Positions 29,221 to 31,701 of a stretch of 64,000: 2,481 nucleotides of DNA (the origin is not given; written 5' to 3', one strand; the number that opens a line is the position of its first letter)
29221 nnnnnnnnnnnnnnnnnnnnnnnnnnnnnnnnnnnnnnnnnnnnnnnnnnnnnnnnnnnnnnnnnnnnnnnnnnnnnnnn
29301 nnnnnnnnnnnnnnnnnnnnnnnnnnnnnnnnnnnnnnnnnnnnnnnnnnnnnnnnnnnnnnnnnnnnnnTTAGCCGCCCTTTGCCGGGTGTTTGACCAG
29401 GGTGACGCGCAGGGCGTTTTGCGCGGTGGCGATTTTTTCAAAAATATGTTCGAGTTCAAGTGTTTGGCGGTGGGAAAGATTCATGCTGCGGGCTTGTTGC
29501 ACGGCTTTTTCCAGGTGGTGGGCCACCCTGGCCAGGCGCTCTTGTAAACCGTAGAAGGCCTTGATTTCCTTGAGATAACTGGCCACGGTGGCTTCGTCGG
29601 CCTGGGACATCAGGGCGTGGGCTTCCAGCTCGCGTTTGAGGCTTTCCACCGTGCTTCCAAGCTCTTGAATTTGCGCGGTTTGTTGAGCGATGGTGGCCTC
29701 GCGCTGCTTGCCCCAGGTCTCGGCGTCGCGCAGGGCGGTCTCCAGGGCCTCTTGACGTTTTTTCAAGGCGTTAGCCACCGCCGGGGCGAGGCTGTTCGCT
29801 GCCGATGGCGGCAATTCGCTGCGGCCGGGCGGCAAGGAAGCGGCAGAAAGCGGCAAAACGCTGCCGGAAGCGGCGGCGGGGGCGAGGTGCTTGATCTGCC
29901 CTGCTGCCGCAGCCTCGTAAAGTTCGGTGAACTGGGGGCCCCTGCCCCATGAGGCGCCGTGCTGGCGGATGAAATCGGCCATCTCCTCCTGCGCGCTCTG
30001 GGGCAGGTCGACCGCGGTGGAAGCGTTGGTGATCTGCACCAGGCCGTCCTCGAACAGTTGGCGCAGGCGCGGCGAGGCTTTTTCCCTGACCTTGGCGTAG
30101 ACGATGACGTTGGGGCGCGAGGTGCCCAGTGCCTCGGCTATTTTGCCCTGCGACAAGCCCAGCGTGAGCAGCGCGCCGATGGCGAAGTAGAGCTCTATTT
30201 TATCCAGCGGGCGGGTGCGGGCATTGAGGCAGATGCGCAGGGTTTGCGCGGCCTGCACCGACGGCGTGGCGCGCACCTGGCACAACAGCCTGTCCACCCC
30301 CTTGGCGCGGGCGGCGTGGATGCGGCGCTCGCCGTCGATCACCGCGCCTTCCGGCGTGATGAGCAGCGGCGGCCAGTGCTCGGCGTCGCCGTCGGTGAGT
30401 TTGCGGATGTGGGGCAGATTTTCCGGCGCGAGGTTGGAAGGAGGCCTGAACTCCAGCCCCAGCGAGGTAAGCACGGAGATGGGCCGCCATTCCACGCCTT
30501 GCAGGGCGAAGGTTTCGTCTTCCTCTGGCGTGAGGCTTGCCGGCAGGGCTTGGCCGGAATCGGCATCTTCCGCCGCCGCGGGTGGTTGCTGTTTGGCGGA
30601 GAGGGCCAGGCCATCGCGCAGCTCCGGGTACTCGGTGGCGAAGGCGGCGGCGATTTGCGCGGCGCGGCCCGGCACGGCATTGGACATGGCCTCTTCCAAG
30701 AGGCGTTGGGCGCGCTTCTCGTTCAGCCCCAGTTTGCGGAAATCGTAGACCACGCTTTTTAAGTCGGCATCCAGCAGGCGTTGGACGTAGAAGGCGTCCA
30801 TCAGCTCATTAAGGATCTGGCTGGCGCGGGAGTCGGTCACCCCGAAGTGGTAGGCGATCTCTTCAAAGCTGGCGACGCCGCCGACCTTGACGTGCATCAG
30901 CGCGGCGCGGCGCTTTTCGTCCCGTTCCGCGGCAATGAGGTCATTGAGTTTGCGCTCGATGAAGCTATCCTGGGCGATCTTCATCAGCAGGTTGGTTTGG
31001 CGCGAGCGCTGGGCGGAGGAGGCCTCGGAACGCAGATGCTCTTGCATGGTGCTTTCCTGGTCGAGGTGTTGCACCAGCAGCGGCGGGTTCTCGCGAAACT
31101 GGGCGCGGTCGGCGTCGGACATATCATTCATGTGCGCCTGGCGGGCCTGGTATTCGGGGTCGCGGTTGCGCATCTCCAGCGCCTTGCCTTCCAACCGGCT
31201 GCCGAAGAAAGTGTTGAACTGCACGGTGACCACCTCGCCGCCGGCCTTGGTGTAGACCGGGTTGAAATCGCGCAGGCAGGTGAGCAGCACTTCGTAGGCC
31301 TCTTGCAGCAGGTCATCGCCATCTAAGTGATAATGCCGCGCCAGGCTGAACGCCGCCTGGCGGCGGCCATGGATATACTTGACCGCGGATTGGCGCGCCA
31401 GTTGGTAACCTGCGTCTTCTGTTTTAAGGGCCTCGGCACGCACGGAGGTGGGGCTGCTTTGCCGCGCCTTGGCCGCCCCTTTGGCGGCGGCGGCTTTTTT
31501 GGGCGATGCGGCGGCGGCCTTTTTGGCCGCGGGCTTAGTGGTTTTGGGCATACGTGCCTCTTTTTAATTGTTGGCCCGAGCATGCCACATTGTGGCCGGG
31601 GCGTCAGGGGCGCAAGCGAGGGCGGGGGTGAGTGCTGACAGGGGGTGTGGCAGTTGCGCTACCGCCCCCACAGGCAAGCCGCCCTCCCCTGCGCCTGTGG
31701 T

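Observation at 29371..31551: Single protein fusing a histone-like tail, an ECF-sigma-like module, a ParB-like module and a coiled coil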

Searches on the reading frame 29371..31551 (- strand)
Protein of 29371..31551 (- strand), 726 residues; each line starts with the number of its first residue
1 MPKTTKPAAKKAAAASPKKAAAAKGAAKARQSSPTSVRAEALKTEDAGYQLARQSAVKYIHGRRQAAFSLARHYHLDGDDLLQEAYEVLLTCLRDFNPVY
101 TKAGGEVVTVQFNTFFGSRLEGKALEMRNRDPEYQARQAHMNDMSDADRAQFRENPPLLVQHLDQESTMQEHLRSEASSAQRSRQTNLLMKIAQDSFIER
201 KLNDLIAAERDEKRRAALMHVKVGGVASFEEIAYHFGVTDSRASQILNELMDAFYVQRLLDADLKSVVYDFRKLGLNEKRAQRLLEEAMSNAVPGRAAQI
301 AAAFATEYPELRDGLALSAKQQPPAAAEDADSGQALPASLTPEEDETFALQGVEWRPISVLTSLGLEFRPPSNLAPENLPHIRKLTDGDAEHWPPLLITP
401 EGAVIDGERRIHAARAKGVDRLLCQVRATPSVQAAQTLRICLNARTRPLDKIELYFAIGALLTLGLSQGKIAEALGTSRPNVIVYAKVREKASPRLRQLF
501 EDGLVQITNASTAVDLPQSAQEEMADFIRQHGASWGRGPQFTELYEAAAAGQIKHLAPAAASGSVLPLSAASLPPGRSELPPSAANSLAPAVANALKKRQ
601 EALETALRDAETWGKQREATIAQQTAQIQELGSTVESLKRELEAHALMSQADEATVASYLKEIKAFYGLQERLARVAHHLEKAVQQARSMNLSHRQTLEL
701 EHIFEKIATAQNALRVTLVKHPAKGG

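Call 3: search_protein_families(library=pfam, proteins=[window:29371-31551:-], max_evalue=10)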
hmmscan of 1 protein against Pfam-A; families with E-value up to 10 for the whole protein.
window:29371-31551:- (726 aa): 14 families
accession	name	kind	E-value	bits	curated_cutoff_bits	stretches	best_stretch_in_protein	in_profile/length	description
PF12802.13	MarR_2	-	0.00046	20.7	27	1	223-259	16-53/61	MarR family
PF13545.12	HTH_Crp_2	-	0.00097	19.5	27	1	461-482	18-39/70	Crp-like helix-turn-helix domain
PF13744.12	HTH_37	-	0.0016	18.6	27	1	230-261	35-66/80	Helix-turn-helix domain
PF00730.31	HhH-GPD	-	0.0098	16.7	26.2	1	239-288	10-62/108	HhH-GPD superfamily base excision DNA repair protein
PF04545.22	Sigma70_r4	-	0.012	15.6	24.1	1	227-249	21-43/50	Sigma-70, region 4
PF13613.12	HTH_Tnp_4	-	0.02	14.9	27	1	228-256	21-49/53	Helix-turn-helix of DDE superfamily endonuclease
PF04947.19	Pox_VLTF3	-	0.046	13.9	25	1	633-713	32-108/168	Poxvirus Late Transcription Factor VLTF3 like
PF01022.26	HTH_5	-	0.052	13.9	22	1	212-256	2-45/47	Bacterial regulatory protein, arsR family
PF09339.16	HTH_IclR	-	0.066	13.4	22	1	228-258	20-50/52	IclR helix-turn-helix domain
PF13384.12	HTH_23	-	0.07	13.4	24.6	0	461-480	14-32/50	Homeodomain-like domain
PF22357.2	AF1548-like_C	-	0.097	13.2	23.9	1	268-288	32-52/56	AF1548-like, C-terminal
PF24034.1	DUF7343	-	0.11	12.8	27.6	1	217-253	9-45/62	Domain of unknown function (DUF7343)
PF24270.1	HTH_Cmi2_C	-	0.62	10.8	27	1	161-258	30-120/125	Cmi2, C-terminal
PF01367.25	5_3_exonuc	-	6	7.9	40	0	160-212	45-96/97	5'-3' exonuclease, C-terminal SAM fold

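Call 4: search_protein_families(library=ncbifam, proteins=[window:29371-31551:-], max_evalue=10)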
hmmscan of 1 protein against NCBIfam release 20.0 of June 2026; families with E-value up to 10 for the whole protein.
window:29371-31551:- (726 aa): 8 families
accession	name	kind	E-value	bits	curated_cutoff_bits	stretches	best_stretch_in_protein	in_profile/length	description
TIGR02937.1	sigma70-ECF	superfamily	8.1e-09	35.3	42.9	1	69-251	16-158/165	sigma-70 family RNA polymerase sigma factor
TIGR00180.1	parB_part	domain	0.00081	19.2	58.45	1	404-482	59-137/186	ParB/RepB/Spo0J family partition protein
NF033788.1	HTH_metalloreg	subfamily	0.0016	18.2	55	1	204-257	3-56/77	metalloregulator ArsR/SmtB family transcription factor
NF009175.0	PRK12523.1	equivalog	0.01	15.9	271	1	206-256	116-165/172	RNA polymerase sigma factor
NF045487.1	ASRP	equivalog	0.017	13.7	300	1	595-716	352-467/593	archaea-specific SMC-related protein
NF049872.2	cytotoxin_MakB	equivalog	0.025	14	240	1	591-652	128-189/349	alpha-pore-forming cytotoxin subunit MakB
NF053577.1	HAN_nuclease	equivalog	0.049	12.1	840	1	616-695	164-242/612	Hef-associated nuclease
NF004548.0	PRK05892.1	equivalog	0.13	12.1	126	1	578-653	6-80/158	nucleoside diphosphate kinase regulator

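Call 5: search_solved_structures(query=window:29371-31551:-, max_evalue=10, show_alignments=3)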
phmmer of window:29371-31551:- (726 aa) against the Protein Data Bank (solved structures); distinct sequences matched with E-value up to 10: 1.
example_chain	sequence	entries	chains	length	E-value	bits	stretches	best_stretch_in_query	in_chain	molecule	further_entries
6sdk_A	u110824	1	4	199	0.00015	23.9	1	403-517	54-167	Stage 0 sporulation protein J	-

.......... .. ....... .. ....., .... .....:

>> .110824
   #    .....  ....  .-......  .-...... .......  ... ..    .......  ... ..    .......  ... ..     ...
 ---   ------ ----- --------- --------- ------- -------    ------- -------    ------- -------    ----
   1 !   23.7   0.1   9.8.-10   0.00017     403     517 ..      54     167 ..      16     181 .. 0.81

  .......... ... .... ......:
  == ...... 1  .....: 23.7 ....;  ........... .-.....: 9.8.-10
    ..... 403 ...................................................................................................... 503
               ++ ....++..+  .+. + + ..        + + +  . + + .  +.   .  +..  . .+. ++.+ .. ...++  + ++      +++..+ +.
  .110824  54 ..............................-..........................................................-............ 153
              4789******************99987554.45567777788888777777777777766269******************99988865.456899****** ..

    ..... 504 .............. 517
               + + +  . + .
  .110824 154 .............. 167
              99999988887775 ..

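Call 10: find_homologous_proteins(query=window:29371-31551:-, max_evalue=0.001)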
Query window:29371-31551:- (726 aa): 139 proteins with E <= 0.001 among 8000 candidates; the best 120 are listed.
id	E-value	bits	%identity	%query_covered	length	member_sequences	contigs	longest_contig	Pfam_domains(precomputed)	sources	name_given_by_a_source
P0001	0.0e+0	1570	100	100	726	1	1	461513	-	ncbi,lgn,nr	ncbi:MAG: hypothetical protein GC129_01495 [Proteobacteria bacterium]|nr:hypothetical protein [Pseud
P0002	0.0e+0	1073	70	99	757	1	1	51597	-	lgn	-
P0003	0.0e+0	1066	69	99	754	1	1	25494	-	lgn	-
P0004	0.0e+0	1041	65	99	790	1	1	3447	-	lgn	-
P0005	0.0e+0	1018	67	99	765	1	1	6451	-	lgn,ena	-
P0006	0.0e+0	1016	68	95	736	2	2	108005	PF13545.13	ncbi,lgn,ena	-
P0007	0.0e+0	1014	66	98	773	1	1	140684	-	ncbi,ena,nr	ncbi:MAG: hypothetical protein DI585_04425 [Pseudomonas fluorescens]|nr:MAG: hypothetical protein DI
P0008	0.0e+0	1014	66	100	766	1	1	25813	-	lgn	-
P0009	0.0e+0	1013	67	98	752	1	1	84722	-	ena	-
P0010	0.0e+0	1012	65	99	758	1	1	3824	-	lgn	-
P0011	2.3e-298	1010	67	98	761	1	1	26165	-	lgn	-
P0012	2.5e-298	1009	66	96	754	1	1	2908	-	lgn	-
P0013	2.8e-298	1009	66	97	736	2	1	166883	-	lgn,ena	-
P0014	4.5e-298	1009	66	99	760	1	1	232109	-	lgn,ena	-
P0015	1.8e-297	1007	64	99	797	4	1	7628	-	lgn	-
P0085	8.0e-180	618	43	94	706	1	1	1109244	-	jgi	jgi:ParB-like chromosome segregation protein Spo0J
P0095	5.3e-175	602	43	95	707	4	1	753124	-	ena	-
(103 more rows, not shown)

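Call 13: search_solved_structures(query=A1, max_evalue=1, show_alignments=4)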
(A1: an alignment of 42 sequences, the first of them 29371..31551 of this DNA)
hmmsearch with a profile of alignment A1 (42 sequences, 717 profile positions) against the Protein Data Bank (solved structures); distinct sequences matched with E-value up to 1: 12.
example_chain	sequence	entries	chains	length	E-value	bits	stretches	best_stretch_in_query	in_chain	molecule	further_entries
1vz0_A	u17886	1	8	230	2e-05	26.6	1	370-475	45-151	Chromosome-partitioning protein Spo0J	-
6sdk_A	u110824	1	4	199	4.5e-05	25.4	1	348-476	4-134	Stage 0 sporulation protein J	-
7bnk_A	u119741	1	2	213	0.0011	20.8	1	369-475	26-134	ParB family protein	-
7bnr_A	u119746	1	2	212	0.0013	20.6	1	370-475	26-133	ParB family protein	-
7o0n_A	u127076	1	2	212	0.0017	20.2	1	369-475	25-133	ParB family protein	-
4umk_A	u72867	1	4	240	0.0026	19.6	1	361-514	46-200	PROBABLE CHROMOSOME-PARTITIONING PROTEIN PARB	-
6t1f_A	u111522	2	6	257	0.003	19.4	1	394-475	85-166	Chromosome-partitioning protein ParB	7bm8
8csh_D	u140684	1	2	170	0.0063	18.3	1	547-650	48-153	Par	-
6ft5_A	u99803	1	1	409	0.079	14.7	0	586-651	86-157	alphaRep A3_A3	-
8hno_A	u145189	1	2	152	0.35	12.6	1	451-477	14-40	Archaeal transcription regulator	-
8hnp_A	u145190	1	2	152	0.37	12.5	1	451-477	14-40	Archaeal transcription regulator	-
6gx7_E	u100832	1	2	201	0.64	11.7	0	586-666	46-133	iiiA5 ALPHAREP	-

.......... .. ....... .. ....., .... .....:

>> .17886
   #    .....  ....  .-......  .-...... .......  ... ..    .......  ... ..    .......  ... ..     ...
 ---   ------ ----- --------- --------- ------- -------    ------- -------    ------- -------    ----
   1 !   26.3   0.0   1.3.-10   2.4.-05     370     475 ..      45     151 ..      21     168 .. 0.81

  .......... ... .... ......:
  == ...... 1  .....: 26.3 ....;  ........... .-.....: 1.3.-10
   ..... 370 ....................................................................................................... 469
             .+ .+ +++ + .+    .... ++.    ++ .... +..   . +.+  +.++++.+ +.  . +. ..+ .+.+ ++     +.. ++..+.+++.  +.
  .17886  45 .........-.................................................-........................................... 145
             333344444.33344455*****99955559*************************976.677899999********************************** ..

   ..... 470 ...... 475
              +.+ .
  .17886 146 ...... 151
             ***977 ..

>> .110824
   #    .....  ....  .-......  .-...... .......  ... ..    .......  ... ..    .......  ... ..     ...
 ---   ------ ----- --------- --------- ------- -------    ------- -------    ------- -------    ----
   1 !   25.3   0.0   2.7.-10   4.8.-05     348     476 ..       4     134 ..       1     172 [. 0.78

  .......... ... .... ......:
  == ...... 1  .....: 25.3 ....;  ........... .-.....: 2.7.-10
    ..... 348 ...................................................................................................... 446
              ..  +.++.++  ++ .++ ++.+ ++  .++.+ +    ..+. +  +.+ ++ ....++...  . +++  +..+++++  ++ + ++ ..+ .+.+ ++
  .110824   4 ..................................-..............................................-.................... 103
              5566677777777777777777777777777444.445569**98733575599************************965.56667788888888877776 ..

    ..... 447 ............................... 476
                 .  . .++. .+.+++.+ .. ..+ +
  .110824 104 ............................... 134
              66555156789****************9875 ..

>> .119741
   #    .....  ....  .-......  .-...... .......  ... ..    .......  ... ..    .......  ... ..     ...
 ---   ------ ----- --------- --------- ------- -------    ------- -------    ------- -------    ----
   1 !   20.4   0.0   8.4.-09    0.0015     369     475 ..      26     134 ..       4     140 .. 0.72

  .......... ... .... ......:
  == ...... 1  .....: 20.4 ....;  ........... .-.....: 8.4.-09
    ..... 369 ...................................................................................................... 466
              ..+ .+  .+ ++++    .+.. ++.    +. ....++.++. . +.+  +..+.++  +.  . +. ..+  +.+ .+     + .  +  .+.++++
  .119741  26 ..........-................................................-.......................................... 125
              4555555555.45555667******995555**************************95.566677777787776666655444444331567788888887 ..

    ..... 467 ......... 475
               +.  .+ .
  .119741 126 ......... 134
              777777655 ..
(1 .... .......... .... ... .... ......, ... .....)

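Call 14: search_protein_families(library=pfam, alignment_id=A1, max_evalue=0.01)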
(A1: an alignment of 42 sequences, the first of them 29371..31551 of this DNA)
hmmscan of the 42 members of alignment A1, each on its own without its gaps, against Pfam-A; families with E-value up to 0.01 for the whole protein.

A. member 1, window:29371-31551:- (726 aa): 4 families
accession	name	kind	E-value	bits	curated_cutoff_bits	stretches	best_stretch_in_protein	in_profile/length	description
PF12802.13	MarR_2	-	0.00046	20.7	27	0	223-259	16-53/61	MarR family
PF13545.12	HTH_Crp_2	-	0.00097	19.5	27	0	461-482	18-39/70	Crp-like helix-turn-helix domain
PF13744.12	HTH_37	-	0.0016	18.6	27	0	230-261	35-66/80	Helix-turn-helix domain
PF00730.31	HhH-GPD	-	0.0098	16.7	26.2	0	239-288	10-62/108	HhH-GPD superfamily base excision DNA repair protein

B. families by the number of members that match (of 42 scanned): 22 families
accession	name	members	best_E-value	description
PF13545.12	HTH_Crp_2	34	7.5e-06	Crp-like helix-turn-helix domain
PF13744.12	HTH_37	24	4.5e-05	Helix-turn-helix domain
PF12802.13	MarR_2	18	3.2e-06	MarR family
PF13613.12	HTH_Tnp_4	9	0.00036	Helix-turn-helix of DDE superfamily endonuclease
PF08535.16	KorB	6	7.9e-05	KorB domain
PF04545.22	Sigma70_r4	6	0.00018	Sigma-70, region 4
PF02195.25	ParB_N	6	0.00018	ParB N-terminal domain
PF13412.12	HTH_24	4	0.00046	Winged helix-turn-helix DNA-binding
PF24034.1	DUF7343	3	0.0044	Domain of unknown function (DUF7343)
PF07315.17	DUF1462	2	0.0023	Protein of unknown function (DUF1462)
PF01978.25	TrmB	2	0.0024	Sugar-specific transcriptional regulator TrmB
PF09339.16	HTH_IclR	2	0.003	IclR helix-turn-helix domain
PF20432.4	Xre-like-HTH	2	0.0041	Antitoxin Xre-like helix-turn-helix domain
PF13384.12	HTH_23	2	0.0073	Homeodomain-like domain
PF03357.26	Snf7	1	0.0014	Snf7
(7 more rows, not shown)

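Call 16: find_encoding_contigs(protein=P0085, flank=10000, max_places=2)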
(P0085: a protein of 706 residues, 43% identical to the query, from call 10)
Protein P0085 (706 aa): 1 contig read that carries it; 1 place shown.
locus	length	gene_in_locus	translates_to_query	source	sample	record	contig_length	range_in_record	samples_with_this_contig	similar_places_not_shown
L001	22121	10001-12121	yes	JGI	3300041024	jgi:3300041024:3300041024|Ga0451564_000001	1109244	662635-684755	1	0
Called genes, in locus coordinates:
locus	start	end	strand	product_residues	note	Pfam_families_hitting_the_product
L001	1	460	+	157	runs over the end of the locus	PF06750:A24_N_bact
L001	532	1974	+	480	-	-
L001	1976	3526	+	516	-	-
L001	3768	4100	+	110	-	-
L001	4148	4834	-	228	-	PF05857:TraX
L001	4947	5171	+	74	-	-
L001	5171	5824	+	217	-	-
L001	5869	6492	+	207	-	-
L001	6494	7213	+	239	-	-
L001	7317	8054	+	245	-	PF01464:SLT (weak)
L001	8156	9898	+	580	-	PF00580:UvrD-helicase, PF13245:AAA_19, PF13401:AAA_22 (faint), PF13361:UvrD_C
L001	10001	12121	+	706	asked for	-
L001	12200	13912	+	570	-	-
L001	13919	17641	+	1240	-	-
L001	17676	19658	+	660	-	-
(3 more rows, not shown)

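Call 17: find_encoding_contigs(protein=P0095, flank=10000, max_places=2)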
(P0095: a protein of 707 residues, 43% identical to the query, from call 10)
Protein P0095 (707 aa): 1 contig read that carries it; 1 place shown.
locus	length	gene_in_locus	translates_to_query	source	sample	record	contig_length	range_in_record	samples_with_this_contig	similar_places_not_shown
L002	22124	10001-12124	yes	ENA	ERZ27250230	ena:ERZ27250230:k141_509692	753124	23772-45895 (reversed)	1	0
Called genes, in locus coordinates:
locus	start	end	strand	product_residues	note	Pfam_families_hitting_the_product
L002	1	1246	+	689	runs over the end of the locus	-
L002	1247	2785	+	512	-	-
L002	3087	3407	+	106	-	-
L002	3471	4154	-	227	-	PF05857:TraX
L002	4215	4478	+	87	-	-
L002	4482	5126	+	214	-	-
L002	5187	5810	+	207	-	-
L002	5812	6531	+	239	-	-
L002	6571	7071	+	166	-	-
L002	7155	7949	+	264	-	PF01464:SLT (weak)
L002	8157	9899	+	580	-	PF00580:UvrD-helicase, PF13245:AAA_19, PF13401:AAA_22 (faint), PF13361:UvrD_C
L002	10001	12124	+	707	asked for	-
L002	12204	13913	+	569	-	-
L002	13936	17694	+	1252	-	-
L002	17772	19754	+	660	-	-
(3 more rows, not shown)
